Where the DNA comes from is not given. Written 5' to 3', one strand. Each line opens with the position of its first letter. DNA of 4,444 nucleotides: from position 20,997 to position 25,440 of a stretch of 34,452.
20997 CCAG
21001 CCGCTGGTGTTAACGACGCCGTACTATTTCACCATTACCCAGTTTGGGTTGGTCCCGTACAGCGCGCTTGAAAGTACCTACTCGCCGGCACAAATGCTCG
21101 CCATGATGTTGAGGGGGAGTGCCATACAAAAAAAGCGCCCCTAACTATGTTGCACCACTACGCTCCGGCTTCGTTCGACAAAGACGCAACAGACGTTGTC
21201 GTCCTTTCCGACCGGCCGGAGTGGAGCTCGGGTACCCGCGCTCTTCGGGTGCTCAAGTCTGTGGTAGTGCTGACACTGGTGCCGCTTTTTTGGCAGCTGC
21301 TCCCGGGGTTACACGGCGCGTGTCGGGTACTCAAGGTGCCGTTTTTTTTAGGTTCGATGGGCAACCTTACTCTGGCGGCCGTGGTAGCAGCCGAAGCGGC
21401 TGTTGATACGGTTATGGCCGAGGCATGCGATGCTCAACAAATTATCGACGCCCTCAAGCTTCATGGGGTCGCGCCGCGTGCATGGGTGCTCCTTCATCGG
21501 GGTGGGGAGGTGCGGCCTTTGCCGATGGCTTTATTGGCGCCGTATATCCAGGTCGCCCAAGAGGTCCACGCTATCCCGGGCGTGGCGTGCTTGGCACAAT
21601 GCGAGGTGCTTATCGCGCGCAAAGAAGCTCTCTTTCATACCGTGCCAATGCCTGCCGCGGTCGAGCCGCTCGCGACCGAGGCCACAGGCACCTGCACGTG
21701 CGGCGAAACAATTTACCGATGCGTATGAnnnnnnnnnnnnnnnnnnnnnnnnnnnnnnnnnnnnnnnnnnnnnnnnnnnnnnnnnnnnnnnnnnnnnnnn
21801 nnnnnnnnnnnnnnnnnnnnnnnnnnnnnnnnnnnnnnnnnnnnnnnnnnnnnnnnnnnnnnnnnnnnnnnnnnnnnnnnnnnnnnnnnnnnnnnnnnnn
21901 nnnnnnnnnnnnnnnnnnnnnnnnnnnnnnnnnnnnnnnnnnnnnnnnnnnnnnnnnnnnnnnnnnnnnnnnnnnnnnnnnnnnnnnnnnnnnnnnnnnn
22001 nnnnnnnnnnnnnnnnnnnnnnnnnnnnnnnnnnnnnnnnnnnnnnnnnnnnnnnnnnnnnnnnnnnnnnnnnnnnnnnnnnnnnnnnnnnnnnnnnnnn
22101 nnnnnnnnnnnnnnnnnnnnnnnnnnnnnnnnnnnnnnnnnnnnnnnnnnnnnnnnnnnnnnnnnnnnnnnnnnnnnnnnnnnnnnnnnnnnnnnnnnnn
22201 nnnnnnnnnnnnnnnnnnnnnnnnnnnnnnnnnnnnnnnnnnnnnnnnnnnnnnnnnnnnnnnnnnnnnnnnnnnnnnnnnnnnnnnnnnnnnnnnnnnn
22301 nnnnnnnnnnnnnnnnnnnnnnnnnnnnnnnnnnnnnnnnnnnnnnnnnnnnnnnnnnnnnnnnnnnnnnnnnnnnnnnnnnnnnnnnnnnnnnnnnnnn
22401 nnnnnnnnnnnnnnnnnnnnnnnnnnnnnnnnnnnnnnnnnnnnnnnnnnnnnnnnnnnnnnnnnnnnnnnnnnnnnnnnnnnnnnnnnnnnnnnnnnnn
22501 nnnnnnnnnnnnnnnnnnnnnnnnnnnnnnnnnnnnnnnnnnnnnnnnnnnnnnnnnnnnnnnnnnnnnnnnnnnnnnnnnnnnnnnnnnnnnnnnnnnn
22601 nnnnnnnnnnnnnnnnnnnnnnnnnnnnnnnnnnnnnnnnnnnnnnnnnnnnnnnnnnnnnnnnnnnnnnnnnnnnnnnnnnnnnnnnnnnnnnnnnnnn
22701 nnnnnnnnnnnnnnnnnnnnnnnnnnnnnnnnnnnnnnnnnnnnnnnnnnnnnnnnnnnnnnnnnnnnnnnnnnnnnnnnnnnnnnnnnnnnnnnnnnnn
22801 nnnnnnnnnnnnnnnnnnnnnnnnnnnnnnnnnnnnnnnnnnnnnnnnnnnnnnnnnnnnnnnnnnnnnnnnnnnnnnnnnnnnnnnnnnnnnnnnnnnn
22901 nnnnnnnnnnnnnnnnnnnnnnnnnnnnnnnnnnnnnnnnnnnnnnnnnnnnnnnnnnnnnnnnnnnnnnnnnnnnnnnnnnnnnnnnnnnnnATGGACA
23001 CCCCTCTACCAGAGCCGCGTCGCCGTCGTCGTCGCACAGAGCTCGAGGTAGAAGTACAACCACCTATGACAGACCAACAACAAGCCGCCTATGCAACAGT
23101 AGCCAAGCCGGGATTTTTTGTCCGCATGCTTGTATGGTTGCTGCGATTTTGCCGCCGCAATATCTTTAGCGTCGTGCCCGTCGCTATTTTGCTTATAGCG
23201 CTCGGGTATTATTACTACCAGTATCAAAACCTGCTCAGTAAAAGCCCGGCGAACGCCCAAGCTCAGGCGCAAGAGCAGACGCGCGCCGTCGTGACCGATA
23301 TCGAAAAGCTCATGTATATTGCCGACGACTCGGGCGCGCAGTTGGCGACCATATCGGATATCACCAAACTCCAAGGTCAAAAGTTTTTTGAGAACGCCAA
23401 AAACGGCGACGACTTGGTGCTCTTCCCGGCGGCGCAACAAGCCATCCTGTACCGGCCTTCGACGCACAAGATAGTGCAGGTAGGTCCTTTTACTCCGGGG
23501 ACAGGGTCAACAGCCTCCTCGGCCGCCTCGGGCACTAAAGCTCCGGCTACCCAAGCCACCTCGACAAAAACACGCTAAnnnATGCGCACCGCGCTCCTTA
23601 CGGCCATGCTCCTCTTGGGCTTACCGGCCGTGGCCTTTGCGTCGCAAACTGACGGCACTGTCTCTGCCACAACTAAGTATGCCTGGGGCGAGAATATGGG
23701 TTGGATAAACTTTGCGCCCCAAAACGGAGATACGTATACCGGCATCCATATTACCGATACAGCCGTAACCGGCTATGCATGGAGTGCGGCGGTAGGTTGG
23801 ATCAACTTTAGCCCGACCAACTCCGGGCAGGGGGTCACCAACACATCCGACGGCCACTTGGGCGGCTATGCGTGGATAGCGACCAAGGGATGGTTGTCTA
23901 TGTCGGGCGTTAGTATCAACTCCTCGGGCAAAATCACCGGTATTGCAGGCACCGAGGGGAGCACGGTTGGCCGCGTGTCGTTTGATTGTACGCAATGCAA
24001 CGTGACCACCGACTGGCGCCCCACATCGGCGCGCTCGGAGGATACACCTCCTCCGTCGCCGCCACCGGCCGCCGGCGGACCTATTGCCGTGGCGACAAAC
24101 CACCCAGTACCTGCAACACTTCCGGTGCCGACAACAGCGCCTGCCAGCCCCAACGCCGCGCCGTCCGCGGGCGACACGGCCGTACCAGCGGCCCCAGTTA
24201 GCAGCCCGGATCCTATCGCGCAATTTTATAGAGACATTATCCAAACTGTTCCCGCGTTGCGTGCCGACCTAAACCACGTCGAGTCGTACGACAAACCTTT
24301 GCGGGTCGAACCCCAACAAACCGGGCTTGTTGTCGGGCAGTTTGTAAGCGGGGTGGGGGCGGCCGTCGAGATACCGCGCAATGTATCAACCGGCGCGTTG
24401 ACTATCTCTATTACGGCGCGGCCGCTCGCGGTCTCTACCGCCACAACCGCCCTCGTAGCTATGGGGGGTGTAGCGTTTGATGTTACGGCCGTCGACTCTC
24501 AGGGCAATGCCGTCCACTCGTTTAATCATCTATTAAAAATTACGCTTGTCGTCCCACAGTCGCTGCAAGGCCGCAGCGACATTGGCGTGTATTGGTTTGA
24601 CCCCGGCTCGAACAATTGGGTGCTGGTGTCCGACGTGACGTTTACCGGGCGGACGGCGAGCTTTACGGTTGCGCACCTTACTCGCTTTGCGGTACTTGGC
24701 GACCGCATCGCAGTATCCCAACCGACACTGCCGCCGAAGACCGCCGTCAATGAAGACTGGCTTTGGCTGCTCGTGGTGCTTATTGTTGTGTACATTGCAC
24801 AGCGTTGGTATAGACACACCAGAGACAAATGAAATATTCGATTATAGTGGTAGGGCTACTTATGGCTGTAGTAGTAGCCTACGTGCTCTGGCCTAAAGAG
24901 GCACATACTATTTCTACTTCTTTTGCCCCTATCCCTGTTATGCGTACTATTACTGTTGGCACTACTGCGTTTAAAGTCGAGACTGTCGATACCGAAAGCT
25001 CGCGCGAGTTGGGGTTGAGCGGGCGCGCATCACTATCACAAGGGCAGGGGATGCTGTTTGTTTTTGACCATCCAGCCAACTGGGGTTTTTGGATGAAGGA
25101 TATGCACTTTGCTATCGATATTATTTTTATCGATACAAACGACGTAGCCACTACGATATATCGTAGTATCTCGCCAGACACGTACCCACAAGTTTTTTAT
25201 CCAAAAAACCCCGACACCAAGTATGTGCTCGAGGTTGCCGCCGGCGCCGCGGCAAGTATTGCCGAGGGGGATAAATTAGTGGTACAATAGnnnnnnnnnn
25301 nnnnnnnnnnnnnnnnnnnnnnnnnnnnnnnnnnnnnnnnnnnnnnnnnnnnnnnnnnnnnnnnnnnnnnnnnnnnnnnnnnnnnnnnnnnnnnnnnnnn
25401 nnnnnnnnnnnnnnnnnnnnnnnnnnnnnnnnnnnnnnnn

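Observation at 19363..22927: Four-gene sub-cluster: a secreted Cys peptide, two orphans and a PaaK-family adenylating enzyme, tightly coupled to the fibre genes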

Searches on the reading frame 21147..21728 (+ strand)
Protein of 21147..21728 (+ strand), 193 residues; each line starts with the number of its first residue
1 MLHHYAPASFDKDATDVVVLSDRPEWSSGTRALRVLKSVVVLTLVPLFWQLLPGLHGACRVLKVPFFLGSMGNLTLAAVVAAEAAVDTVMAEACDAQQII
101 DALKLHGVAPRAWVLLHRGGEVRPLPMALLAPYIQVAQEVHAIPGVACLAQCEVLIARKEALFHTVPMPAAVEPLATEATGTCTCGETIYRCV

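Call 6: search_protein_families(library=pfam, proteins=[window:21147-21728:+], max_evalue=0.1)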
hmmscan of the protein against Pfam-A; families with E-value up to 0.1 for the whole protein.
window:21147-21728:+ (193 aa): 0 families

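Call 7: search_protein_families(library=ncbifam, proteins=[window:21147-21728:+], max_evalue=0.1)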
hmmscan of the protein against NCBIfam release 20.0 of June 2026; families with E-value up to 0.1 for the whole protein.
window:21147-21728:+ (193 aa): 0 families

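Call 13: search_solved_structures(query=window:21147-21728:+, max_evalue=10, show_alignments=2)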
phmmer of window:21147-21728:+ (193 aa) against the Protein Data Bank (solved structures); distinct sequences matched with E-value up to 10: 1.
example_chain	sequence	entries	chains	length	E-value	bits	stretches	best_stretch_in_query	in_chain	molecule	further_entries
7yp3_A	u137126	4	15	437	0.16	15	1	66-120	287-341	Glycosyltransferase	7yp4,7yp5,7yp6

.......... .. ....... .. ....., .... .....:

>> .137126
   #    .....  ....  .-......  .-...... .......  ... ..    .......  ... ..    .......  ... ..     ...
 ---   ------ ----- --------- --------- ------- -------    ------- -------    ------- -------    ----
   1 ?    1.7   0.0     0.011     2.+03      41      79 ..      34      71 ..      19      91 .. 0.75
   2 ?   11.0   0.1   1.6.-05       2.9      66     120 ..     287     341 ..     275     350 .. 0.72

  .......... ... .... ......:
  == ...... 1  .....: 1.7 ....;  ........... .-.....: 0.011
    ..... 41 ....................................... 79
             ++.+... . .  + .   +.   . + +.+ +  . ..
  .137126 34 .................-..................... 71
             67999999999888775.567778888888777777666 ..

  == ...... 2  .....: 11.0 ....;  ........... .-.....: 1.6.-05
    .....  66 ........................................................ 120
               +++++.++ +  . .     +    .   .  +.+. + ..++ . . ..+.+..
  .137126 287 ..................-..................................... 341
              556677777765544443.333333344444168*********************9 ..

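Call 15: find_homologous_proteins(query=window:21147-21728:+)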
Query window:21147-21728:+ (193 aa): 1 proteins with E <= 0.001 among 1337 candidates.
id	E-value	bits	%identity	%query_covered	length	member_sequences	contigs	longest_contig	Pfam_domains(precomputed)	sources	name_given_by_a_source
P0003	3.1e-122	423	100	100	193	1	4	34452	-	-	-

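Call 20: search_protein_families(library=phrogs, proteins=[window:21147-21728:+], max_evalue=0.1)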
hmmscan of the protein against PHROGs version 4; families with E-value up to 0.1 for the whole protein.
window:21147-21728:+ (193 aa): 0 families

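Call 39: predict_structure(protein=window:21147-21728:+)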
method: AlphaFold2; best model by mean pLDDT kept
length: 193 residues; sequences in the alignment: 1
mean_pLDDT: 42.1   pTM: 0.31
mean pLDDT of the five models: 42.1, 36.3, 34.5, 34.1, 30.5
residues with pLDDT >= 90: 0; 70-90: 0; 50-70: 48; < 50: 145
segments of 3 or more residues with pLDDT < 50: 1-94, 105-142, 172-178
pLDDT, mean of each block of 10 residues (from residue 1): 27 29 32 30 35 42 39 35 34 47 46 41 40 36 56 64 58 47 59 52
secondary structure, 60 per line:
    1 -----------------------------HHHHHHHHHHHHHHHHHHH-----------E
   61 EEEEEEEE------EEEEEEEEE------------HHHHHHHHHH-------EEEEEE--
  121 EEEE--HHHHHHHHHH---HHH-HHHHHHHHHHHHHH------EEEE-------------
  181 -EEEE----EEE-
elements in order: H30-48 E60-68 E75-83 H96-105 E113-118 E121-124 H127-136 H144-157 E164-167 E182-185 E190-192
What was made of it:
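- Closest known: Catalytically dead paralogue partners of ATP-dependent enzymes. Different: Whether P3 binds P4 or P1 is untested, because the single-sequence AF2 model of P3 failed (pLDDT 42, call 39).
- Tried and rejected: The model failed (pLDDT 42, call 39) and was not used for fold search.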

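Call 83: search_solved_structures(query=A7, max_evalue=10, show_alignments=1)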
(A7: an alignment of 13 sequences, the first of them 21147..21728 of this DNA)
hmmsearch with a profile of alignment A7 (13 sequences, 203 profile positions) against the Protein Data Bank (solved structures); distinct sequences matched with E-value up to 10: 3.
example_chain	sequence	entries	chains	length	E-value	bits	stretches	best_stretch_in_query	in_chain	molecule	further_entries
5tjt_A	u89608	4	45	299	0.2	14.9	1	87-130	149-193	Major capsid protein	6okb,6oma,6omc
8zvi_A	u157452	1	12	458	0.51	13.5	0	87-130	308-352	Major capsid protein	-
2qiw_A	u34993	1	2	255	0.88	12.7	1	82-151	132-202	PEP phosphonomutase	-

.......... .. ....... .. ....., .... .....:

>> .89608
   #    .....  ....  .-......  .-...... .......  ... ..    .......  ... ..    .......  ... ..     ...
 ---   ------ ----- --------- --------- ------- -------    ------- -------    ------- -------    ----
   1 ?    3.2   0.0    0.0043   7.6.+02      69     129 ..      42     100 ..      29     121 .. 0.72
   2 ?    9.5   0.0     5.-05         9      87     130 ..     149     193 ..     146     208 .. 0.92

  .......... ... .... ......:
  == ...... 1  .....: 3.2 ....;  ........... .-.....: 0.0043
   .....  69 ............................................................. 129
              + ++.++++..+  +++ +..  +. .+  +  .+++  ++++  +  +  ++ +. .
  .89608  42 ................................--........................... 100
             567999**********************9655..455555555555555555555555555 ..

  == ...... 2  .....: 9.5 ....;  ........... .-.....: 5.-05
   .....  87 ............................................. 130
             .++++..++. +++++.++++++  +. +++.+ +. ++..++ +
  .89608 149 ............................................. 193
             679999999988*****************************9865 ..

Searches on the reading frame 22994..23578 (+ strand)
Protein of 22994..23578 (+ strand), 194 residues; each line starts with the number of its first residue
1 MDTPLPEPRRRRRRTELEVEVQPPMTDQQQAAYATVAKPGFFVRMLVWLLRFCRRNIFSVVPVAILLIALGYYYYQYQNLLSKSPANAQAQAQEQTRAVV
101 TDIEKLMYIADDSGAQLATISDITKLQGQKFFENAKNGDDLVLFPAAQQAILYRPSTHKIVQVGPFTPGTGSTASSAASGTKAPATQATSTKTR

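Call 6: search_protein_families(library=pfam, proteins=[window:22994-23578:+], max_evalue=0.1)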
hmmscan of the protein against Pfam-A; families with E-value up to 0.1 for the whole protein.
window:22994-23578:+ (194 aa): 2 families
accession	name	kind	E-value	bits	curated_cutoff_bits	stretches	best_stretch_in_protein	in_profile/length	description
PF06365.17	CD34_antigen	-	0.0031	18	26.3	1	52-89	102-139/204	CD34/Podocalyxin family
PF12685.13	SpoIIIAH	-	0.064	13.6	30.6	1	58-125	4-63/191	SpoIIIAH-like protein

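Call 20: search_protein_families(library=phrogs, proteins=[window:22994-23578:+], max_evalue=0.1)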
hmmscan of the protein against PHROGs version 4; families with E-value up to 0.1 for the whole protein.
window:22994-23578:+ (194 aa): 1 family
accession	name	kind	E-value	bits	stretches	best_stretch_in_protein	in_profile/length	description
phrog_9829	-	unknown function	0.006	17.9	1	62-107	13-57/95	-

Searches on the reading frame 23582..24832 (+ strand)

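Call 6: search_protein_families(library=pfam, proteins=[window:23582-24832:+], max_evalue=0.1)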
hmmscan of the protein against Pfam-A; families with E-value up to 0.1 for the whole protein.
window:23582-24832:+ (416 aa): 1 family
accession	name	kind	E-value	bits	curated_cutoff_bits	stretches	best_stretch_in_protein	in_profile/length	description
PF18682.6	PilA4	-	0.04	14.8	26.8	1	254-310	8-72/83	Pilin A4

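Call 20: search_protein_families(library=phrogs, proteins=[window:23582-24832:+], max_evalue=0.1)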
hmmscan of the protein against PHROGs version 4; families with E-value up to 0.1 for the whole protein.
window:23582-24832:+ (416 aa): 2 families
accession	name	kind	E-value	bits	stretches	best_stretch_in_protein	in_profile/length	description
phrog_31512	-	unknown function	0.028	15.1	1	341-374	74-107/247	-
phrog_14422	-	unknown function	0.032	14.5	1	205-297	41-122/401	-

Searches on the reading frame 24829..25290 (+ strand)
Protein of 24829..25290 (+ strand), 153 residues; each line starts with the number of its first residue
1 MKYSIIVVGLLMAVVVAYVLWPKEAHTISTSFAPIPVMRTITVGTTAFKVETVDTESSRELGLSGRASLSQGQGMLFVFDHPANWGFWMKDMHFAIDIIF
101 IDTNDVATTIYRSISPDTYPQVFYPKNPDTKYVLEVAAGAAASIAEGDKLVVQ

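Call 6: search_protein_families(library=pfam, proteins=[window:24829-25290:+], max_evalue=0.1)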
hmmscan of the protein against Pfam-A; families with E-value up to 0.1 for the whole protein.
window:24829-25290:+ (153 aa): 1 family
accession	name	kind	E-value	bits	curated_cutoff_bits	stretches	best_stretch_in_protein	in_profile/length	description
PF02643.20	DUF192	-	1.1e-25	90.1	27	1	48-151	1-95/96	Uncharacterized ACR, COG1430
